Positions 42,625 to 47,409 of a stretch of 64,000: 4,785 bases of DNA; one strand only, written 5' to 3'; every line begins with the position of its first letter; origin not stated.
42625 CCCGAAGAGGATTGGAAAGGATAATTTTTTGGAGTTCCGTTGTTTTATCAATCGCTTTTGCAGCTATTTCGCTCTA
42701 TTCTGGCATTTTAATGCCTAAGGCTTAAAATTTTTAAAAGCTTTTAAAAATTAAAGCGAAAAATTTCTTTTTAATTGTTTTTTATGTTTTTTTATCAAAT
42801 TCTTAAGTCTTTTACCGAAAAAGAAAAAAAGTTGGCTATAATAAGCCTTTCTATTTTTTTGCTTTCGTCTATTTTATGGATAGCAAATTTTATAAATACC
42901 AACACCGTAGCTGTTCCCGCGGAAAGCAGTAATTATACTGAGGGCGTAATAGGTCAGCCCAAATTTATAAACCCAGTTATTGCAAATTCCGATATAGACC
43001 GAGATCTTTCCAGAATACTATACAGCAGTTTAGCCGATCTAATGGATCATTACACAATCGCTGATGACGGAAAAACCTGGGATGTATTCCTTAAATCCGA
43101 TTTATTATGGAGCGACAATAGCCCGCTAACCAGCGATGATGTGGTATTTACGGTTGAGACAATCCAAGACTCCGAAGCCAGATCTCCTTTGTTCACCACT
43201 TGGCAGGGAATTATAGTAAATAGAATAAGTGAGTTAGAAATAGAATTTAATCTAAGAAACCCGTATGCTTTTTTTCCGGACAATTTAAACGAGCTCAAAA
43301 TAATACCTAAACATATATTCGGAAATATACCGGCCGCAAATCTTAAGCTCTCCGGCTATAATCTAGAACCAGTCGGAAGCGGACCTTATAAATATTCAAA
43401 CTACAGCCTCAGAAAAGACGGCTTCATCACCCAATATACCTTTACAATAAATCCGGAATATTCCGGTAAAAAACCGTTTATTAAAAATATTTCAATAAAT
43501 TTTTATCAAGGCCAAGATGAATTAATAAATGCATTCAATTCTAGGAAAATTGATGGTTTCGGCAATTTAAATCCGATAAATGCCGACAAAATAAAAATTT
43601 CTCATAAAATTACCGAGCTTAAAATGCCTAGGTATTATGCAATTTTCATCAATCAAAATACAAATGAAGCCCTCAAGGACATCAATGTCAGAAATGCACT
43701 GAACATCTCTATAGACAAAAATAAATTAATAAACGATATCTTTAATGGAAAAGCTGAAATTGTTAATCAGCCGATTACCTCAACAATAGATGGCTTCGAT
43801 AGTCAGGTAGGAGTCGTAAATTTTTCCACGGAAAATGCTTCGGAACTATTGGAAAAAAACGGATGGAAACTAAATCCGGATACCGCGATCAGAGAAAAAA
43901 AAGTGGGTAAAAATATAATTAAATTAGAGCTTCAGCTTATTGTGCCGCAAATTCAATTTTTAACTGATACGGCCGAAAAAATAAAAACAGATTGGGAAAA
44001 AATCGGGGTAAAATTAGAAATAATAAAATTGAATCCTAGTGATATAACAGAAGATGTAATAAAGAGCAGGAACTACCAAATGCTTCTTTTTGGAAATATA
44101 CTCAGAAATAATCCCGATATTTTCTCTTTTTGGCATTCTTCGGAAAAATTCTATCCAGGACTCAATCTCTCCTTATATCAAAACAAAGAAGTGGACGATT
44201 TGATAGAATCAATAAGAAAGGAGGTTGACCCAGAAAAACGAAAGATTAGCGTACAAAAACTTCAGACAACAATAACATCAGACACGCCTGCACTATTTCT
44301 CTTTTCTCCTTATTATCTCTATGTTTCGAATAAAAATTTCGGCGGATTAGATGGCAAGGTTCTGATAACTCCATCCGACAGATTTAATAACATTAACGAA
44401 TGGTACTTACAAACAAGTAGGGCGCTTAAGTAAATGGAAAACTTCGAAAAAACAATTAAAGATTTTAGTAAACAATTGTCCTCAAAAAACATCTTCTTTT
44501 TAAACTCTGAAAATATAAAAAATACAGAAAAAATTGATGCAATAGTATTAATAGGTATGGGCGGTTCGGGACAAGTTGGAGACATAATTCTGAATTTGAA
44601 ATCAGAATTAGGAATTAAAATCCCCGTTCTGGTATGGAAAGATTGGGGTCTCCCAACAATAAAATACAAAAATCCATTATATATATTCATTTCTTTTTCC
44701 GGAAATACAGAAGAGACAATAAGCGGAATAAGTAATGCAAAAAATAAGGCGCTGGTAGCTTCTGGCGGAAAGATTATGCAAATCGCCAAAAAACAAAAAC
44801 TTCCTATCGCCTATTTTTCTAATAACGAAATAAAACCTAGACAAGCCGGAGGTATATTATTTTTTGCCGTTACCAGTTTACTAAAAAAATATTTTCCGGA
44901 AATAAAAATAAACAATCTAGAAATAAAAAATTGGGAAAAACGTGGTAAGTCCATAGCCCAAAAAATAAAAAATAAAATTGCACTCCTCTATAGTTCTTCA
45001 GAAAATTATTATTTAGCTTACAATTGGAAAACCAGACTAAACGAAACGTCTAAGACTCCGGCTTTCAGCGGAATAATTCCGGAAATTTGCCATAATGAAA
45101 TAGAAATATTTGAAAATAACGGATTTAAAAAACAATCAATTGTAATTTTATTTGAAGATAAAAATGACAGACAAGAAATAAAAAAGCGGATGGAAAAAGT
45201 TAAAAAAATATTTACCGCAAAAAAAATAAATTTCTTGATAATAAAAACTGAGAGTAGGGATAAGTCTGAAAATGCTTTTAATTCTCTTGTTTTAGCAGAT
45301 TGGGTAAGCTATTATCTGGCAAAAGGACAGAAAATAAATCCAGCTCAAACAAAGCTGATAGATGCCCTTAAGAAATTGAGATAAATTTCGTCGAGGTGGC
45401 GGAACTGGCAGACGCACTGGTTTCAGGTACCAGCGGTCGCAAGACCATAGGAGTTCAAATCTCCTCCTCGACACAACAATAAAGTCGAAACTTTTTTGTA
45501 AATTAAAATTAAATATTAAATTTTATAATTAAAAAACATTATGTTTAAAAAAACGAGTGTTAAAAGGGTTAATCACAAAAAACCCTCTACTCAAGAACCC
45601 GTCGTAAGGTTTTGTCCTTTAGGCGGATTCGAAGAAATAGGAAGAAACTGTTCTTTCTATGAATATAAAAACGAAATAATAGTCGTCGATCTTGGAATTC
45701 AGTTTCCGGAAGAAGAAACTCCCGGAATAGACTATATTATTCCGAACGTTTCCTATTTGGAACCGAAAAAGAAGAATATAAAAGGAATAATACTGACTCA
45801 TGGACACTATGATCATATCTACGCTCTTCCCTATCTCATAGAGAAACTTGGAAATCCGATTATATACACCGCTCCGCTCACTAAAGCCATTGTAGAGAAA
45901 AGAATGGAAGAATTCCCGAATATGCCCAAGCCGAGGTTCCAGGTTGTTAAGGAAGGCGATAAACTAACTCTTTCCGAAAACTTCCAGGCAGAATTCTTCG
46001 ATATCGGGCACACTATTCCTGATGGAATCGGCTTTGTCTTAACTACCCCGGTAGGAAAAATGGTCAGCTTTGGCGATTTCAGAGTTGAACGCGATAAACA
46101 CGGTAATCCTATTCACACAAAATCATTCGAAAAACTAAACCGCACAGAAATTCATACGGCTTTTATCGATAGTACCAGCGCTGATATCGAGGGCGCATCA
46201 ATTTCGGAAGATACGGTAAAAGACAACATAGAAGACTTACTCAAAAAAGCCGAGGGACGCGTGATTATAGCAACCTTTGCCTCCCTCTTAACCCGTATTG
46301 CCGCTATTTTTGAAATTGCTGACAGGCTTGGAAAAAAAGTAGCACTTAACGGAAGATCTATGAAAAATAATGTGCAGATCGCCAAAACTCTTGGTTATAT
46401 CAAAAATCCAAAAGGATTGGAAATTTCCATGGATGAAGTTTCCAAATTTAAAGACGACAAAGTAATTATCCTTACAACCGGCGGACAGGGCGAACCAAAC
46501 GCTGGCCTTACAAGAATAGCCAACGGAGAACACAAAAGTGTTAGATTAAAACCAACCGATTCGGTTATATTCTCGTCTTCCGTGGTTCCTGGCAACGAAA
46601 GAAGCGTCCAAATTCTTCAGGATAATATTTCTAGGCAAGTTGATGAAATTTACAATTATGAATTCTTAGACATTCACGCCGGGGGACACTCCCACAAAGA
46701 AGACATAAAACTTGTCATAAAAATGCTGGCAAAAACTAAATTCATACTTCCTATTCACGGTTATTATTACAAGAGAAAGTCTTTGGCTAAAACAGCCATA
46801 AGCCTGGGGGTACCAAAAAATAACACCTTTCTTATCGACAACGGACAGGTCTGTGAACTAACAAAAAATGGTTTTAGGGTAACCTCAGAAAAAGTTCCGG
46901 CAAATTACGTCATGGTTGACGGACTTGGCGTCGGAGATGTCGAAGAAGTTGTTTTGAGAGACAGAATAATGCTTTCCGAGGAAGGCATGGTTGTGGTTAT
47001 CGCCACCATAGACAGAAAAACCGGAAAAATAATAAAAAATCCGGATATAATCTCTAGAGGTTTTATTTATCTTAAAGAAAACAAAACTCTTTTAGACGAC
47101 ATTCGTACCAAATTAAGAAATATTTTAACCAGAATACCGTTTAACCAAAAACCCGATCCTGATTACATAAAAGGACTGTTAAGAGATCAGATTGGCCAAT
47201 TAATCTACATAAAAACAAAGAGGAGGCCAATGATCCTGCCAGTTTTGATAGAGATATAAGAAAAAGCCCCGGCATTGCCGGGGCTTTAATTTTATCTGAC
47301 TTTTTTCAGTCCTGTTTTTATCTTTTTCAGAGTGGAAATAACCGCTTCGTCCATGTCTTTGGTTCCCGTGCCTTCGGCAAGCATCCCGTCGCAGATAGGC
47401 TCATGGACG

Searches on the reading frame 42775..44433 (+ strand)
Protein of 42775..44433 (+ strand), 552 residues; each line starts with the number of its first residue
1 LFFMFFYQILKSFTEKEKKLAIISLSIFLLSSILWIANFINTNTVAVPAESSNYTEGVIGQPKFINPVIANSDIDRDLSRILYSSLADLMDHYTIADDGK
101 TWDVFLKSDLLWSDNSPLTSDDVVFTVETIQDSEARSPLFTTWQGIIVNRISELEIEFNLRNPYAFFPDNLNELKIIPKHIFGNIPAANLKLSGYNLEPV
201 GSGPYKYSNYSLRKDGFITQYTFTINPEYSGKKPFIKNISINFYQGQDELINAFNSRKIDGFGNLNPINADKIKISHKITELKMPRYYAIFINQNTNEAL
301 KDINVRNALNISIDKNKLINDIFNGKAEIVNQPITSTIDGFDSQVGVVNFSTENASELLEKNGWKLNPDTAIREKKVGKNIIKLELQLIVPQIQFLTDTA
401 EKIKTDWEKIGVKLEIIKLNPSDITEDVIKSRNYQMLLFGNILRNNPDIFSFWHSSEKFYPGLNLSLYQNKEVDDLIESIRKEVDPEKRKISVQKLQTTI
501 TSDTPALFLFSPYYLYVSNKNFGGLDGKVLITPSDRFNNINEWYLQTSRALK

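Call 63: search_protein_families(library=pfam, proteins=[window:42775-44433:+], max_evalue=0.00001)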
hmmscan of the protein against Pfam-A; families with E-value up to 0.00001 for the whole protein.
window:42775-44433:+ (552 aa): 1 family
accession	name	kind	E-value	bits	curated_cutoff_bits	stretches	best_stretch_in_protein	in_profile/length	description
PF00496.27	SBP_bac_5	-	2.2e-56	192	32.4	1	88-454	5-359/368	Bacterial extracellular solute-binding proteins, family 5 Middle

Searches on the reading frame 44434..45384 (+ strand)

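Call 63: search_protein_families(library=pfam, proteins=[window:44434-45384:+], max_evalue=0.00001)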
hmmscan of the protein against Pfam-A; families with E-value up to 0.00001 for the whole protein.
window:44434-45384:+ (316 aa): 1 family
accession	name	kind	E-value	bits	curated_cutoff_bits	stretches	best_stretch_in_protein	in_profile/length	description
PF10432.14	bact-PGI_C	-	1.7e-37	129.1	24.5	1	170-314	4-149/151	Bacterial phospho-glucose isomerase C-terminal SIS domain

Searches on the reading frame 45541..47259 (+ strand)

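Call 63: search_protein_families(library=pfam, proteins=[window:45541-47259:+], max_evalue=0.00001)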
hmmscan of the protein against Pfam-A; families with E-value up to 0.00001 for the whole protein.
window:45541-47259:+ (572 aa): 5 families
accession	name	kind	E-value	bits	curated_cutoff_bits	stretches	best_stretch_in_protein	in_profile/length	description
PF22505.1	RNase_J_b_CASP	-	2.1e-43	147.5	27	1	238-359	1-122/126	Ribonuclease J, beta-CASP domain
PF17770.6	RNase_J_C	-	4.7e-30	105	23.8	1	471-572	1-102/102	Ribonuclease J C-terminal domain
PF00753.33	Lactamase_B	-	4.6e-14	53.2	22.7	1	35-185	6-155/196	Metallo-beta-lactamase superfamily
PF12706.13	Lactamase_B_2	-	1.5e-07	31.6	27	1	77-181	26-144/200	Beta-lactamase superfamily domain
PF07521.17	RMMBL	-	6.3e-07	29.7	21.6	0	382-419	16-52/63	Zn-dependent metallo-hydrolase RNA specificity domain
